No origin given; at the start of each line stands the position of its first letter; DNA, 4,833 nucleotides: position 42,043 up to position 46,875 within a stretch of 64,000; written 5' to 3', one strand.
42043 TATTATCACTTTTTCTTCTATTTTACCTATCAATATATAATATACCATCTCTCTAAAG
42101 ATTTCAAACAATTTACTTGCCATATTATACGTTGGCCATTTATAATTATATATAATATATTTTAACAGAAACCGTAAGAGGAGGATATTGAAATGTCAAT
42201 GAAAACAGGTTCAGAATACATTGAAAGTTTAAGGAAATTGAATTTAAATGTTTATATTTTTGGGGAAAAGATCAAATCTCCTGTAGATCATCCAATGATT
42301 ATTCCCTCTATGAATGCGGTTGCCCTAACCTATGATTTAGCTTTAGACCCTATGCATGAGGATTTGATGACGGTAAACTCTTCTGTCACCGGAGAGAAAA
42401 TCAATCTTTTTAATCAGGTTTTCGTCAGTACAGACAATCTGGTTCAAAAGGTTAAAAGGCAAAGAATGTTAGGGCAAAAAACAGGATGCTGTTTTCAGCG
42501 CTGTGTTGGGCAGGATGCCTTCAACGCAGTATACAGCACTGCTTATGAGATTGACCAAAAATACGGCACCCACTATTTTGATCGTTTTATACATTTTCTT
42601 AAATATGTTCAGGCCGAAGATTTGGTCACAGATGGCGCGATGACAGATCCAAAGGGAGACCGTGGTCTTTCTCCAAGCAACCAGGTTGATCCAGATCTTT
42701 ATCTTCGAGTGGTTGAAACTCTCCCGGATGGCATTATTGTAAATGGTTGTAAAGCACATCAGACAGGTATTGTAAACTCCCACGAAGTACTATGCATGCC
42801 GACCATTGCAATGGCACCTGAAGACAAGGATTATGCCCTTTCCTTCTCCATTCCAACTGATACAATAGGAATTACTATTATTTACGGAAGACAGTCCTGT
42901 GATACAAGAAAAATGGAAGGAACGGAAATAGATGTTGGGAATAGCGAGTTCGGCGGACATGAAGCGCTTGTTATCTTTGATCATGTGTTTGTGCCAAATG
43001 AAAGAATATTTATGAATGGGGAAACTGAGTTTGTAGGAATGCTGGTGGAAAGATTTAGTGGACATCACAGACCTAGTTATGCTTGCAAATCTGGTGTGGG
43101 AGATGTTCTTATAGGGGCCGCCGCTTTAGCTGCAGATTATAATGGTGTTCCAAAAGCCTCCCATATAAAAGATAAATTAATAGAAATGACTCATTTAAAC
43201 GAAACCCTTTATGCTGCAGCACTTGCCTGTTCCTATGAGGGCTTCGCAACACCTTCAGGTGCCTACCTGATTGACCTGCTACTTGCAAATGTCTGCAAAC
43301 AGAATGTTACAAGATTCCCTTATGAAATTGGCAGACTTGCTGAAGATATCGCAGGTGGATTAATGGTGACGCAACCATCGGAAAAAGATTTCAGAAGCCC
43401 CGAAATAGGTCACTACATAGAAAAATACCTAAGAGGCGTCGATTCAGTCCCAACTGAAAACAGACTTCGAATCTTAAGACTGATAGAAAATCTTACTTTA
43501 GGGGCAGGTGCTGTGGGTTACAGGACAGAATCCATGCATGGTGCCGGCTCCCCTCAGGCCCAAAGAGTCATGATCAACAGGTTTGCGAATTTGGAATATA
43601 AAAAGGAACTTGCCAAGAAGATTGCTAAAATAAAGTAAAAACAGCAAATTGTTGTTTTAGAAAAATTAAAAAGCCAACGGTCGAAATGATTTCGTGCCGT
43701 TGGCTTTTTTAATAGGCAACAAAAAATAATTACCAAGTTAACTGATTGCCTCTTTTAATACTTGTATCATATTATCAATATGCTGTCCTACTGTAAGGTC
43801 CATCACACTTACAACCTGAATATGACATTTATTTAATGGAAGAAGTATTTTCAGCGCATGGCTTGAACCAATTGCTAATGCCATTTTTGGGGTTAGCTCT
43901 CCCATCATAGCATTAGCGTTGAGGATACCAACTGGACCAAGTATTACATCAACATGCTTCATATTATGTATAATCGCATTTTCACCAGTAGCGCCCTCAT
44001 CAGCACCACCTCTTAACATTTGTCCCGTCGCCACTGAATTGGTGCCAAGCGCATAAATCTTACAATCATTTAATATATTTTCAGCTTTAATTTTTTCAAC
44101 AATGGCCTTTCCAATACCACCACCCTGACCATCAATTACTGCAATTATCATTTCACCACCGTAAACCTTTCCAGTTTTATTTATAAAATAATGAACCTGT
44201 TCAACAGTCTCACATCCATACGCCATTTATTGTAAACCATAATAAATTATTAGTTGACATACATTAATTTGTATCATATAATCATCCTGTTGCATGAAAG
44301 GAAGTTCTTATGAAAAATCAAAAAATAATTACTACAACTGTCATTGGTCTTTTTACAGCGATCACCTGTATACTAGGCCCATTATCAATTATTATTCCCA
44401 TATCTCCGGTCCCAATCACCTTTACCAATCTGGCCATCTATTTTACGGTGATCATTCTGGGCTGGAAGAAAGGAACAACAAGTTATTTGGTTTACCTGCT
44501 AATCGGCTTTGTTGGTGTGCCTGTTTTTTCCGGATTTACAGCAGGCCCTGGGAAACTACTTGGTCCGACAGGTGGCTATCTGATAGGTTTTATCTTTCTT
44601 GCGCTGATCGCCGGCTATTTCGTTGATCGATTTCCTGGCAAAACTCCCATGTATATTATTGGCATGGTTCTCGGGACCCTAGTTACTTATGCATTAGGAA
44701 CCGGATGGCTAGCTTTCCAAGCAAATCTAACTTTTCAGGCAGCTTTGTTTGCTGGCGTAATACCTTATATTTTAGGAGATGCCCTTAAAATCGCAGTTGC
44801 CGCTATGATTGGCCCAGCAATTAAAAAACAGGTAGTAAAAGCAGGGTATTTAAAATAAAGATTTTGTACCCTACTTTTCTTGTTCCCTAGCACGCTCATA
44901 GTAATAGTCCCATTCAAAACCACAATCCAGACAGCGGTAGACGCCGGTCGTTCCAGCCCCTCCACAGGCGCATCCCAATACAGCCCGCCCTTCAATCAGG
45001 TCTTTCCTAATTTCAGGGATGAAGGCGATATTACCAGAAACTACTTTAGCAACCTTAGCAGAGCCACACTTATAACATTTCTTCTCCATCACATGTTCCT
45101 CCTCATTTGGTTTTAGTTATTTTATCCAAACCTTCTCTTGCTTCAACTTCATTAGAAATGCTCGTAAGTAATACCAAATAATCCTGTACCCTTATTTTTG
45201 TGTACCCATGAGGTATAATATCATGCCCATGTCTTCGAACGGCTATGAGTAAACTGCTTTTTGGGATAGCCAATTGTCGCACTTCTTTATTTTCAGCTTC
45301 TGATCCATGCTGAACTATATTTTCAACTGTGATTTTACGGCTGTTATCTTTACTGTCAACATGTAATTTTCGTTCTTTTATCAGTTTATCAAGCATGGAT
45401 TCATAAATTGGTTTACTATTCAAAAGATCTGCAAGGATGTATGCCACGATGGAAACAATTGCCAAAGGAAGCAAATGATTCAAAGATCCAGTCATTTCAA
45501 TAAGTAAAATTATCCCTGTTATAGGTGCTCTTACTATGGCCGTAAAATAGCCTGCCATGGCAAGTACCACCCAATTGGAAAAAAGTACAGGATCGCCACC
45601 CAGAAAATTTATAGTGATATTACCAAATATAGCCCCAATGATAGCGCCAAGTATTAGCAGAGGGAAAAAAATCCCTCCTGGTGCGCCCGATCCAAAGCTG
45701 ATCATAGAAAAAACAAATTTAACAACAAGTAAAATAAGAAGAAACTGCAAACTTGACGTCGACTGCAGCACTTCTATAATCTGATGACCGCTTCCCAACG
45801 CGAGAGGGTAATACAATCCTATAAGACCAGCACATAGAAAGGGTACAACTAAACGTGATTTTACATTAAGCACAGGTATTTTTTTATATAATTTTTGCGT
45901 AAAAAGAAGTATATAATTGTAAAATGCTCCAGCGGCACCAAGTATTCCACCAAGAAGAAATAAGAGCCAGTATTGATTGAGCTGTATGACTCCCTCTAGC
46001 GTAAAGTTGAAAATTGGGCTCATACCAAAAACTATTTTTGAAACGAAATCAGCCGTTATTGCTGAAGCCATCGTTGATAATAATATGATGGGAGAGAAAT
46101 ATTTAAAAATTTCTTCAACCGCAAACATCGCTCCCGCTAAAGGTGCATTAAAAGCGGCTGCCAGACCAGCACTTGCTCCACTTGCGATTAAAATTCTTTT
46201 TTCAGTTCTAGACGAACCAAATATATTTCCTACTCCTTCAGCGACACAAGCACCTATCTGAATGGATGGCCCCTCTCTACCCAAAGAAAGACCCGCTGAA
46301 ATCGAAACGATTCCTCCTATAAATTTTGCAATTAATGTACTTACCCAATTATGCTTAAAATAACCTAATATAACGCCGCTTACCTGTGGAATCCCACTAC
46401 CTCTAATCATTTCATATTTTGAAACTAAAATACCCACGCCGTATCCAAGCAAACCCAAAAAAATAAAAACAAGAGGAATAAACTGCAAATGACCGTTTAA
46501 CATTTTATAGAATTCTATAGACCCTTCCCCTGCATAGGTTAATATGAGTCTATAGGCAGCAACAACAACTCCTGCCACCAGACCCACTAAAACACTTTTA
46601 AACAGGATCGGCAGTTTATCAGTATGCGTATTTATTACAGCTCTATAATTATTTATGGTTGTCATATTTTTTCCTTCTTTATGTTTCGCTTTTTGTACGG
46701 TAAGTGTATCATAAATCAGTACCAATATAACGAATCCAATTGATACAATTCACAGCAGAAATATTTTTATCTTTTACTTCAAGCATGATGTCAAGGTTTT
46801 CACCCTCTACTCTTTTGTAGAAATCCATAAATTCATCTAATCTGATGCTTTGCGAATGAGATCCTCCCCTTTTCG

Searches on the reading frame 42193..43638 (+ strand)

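Call 62: search_protein_families(library=pfam, proteins=[window:42193-43638:+], max_evalue=0.00001)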
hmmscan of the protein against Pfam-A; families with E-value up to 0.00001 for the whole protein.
window:42193-43638:+ (481 aa): 2 families
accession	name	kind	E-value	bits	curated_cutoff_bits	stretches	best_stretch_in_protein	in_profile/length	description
PF11794.13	HpaB_N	-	4.5e-94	315.5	35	1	5-274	1-270/270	4-hydroxyphenylacetate 3-hydroxylase N terminal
PF03241.18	HpaB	-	9.3e-71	237.6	25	1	282-478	2-201/202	4-hydroxyphenylacetate 3-hydroxylase C terminal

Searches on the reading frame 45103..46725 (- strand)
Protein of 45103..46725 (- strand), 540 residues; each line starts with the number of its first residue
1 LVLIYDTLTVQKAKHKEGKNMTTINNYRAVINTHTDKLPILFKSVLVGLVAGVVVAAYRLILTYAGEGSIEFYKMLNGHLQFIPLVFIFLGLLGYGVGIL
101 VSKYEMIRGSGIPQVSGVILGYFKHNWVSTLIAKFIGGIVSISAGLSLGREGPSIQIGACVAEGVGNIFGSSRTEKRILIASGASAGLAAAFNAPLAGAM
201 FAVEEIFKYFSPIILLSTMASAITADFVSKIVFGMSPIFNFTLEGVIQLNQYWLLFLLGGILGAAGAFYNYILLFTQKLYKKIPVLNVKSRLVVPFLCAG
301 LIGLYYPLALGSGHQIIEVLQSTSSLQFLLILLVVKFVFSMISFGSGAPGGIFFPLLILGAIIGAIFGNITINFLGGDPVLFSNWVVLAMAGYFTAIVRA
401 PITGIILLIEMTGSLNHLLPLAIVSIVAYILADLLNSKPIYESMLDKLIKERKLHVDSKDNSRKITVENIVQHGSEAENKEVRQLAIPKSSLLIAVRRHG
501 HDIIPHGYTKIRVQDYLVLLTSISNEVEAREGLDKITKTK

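Call 62: search_protein_families(library=pfam, proteins=[window:45103-46725:-], max_evalue=0.00001)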
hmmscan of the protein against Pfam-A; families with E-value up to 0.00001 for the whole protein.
window:45103-46725:- (540 aa): 2 families
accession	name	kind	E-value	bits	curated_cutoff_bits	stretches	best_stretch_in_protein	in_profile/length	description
PF00654.25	Voltage_CLC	-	6e-97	325.3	24.8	1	97-432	5-345/346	Voltage gated chloride channel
PF02080.26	TrkA_C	-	2.9e-07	30.7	27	1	471-525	6-62/71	TrkA-C domain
